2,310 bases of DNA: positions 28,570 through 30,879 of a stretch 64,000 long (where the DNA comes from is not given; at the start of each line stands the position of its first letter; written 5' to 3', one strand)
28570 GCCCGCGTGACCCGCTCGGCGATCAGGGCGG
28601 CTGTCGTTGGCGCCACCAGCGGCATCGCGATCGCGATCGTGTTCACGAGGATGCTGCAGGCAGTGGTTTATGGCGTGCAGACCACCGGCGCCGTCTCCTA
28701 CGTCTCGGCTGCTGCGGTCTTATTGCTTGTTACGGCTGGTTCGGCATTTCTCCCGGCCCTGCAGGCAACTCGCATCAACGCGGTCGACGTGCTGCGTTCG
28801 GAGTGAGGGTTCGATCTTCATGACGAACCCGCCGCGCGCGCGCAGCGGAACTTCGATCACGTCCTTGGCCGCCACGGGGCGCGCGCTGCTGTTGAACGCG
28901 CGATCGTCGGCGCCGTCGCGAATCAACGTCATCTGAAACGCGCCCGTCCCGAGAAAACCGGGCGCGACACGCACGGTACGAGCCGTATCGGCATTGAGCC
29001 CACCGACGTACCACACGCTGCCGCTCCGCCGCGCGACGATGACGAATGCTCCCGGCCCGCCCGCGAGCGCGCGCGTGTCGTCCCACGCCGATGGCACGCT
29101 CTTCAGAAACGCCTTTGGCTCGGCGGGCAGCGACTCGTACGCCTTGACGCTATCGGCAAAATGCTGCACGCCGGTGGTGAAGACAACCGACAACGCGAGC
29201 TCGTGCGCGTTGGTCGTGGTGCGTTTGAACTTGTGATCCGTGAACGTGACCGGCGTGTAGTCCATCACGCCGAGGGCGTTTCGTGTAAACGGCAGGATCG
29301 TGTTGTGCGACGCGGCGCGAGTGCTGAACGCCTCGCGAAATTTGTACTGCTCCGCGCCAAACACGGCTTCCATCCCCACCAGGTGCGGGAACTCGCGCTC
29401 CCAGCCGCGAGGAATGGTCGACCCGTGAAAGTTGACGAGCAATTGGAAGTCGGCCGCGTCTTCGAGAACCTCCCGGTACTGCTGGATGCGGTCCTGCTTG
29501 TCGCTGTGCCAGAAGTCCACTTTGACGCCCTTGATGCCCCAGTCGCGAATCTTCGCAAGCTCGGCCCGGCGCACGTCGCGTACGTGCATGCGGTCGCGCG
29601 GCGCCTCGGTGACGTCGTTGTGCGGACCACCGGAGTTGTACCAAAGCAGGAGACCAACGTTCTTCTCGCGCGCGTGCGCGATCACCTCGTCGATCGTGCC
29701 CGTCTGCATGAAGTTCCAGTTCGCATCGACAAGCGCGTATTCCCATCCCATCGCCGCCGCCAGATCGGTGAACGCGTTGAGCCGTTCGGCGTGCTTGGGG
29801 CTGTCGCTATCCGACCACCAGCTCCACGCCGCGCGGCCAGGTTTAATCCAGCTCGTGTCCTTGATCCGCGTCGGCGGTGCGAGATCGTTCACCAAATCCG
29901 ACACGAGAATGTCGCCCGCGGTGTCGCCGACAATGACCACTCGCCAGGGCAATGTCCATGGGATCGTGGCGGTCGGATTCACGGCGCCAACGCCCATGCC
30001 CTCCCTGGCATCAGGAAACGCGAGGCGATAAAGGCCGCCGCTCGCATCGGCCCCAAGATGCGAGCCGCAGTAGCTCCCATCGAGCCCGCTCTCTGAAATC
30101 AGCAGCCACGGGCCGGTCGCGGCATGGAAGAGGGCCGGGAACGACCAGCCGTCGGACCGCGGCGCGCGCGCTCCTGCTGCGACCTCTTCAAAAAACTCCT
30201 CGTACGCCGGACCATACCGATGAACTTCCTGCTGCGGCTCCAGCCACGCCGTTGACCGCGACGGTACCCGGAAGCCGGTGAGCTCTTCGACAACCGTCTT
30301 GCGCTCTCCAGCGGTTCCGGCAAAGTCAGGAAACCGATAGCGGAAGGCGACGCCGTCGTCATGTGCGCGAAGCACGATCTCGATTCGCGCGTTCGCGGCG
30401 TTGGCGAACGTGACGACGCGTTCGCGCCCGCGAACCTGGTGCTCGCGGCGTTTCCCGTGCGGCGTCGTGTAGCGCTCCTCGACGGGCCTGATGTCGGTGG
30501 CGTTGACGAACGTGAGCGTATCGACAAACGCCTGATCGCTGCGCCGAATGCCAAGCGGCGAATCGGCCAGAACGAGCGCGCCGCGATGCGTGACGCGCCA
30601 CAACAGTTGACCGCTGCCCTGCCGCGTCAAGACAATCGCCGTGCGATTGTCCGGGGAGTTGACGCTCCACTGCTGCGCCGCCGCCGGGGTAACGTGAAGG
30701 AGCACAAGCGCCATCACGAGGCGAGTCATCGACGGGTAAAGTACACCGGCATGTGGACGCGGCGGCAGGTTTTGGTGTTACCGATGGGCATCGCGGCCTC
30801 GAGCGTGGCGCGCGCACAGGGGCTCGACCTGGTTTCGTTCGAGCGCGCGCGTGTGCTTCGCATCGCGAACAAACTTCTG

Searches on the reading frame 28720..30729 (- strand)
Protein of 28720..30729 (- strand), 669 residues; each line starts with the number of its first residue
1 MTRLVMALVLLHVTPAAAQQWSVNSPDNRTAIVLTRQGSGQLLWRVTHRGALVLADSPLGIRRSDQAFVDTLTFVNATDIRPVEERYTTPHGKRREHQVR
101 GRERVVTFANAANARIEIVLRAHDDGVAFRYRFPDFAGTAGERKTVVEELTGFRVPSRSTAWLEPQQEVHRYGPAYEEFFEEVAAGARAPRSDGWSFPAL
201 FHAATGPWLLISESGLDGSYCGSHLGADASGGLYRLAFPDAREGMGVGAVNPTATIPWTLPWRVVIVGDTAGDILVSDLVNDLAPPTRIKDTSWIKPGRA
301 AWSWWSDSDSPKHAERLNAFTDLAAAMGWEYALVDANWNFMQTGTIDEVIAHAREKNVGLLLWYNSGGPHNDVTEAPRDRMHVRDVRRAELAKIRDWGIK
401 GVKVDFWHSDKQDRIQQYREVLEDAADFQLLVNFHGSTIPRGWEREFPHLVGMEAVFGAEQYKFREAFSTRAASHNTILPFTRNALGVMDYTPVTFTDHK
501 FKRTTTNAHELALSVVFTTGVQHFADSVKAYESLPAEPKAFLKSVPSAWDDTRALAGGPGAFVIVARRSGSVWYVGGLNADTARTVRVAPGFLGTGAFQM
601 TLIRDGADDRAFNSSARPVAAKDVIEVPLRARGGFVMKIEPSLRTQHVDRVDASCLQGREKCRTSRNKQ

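Call 12: search_protein_families(library=pfam, proteins=[window:28720-30729:-], max_evalue=0.01)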
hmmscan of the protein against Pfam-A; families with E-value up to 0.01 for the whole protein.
window:28720-30729:- (669 aa): 3 families
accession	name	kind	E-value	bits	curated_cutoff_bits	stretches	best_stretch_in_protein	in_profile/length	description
PF10566.15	Glyco_hydro_97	-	3.7e-62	210.6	32.5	1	291-546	1-275/275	Glycoside hydrolase 97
PF14508.12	GH97_N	-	1.2e-48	166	25.3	1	23-286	1-229/229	Glycosyl-hydrolase 97 N-terminal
PF14509.12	GH97_C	-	6.6e-22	78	25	1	549-639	2-96/97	Glycosyl-hydrolase 97 C-terminal, oligomerisation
